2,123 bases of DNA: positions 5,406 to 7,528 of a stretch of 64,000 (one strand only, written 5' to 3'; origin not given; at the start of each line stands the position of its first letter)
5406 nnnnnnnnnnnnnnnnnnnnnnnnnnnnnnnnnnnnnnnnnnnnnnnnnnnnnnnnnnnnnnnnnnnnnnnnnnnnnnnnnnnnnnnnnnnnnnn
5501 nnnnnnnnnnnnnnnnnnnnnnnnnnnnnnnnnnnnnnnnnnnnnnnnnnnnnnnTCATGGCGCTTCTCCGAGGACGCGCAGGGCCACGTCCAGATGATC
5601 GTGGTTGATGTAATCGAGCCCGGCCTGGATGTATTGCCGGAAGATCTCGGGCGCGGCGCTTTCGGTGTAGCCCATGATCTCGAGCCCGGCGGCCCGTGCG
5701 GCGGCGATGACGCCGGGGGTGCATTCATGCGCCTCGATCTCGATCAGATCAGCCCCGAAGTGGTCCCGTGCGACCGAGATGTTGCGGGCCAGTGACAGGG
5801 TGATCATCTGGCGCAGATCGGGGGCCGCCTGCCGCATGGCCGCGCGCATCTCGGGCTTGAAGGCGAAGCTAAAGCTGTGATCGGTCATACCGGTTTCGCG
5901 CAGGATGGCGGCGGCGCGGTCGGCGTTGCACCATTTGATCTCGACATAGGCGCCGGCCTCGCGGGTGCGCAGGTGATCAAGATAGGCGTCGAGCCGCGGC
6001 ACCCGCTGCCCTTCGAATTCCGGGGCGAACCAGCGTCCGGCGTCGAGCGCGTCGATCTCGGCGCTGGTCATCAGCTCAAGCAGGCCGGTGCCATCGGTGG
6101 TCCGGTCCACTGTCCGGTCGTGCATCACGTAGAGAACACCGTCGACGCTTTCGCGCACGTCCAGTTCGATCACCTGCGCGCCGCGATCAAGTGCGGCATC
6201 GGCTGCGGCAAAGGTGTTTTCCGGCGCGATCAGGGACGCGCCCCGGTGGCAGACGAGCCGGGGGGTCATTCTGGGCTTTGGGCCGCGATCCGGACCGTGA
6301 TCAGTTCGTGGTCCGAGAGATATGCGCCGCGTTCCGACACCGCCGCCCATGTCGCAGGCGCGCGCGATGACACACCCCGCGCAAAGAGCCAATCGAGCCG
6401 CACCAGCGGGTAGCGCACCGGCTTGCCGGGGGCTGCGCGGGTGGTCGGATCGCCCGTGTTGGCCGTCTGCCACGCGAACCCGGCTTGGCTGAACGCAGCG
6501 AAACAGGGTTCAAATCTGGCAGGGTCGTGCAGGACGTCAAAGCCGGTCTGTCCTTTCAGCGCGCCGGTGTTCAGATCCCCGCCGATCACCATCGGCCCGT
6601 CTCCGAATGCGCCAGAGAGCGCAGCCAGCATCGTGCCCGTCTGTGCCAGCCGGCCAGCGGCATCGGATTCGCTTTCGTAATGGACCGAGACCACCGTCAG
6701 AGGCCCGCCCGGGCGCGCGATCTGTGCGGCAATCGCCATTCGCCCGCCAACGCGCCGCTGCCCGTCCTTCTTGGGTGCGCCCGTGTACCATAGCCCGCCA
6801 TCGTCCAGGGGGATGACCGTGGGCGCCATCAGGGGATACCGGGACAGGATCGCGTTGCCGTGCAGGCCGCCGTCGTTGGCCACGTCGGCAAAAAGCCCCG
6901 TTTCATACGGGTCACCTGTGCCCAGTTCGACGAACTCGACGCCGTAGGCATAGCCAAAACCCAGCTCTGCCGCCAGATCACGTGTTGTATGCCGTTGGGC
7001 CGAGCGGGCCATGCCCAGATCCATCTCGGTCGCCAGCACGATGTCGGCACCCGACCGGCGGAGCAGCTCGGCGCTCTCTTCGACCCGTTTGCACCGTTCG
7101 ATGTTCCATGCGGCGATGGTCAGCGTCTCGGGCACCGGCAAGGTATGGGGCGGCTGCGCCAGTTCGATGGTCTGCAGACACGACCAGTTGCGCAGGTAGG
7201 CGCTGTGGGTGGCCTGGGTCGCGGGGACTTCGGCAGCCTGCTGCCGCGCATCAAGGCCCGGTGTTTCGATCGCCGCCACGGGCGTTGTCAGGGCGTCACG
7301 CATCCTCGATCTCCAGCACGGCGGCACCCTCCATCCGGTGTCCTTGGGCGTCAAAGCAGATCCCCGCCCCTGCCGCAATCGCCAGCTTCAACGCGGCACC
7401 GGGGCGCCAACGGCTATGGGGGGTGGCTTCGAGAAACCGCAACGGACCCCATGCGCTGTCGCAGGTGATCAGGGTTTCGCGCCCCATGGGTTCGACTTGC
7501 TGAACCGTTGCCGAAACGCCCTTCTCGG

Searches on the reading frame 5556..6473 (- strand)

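Call 53: search_protein_families(library=pfam, proteins=[window:5556-6473:-], max_evalue=0.0001)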
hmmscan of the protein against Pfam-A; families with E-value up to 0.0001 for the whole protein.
window:5556-6473:- (305 aa): 1 family
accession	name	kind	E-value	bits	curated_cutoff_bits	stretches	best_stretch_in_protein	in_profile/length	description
PF03009.23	GDPD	-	5e-28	99.3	23.6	1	76-295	1-243/244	Glycerophosphoryl diester phosphodiesterase family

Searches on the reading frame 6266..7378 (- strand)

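Call 53: search_protein_families(library=pfam, proteins=[window:6266-7378:-], max_evalue=0.0001)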
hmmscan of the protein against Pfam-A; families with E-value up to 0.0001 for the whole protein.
window:6266-7378:- (370 aa): 1 family
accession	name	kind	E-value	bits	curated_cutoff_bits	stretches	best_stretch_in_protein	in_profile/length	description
PF03372.29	Exo_endo_phos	-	2.8e-10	40.8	24.5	1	90-357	2-225/225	Endonuclease/Exonuclease/phosphatase family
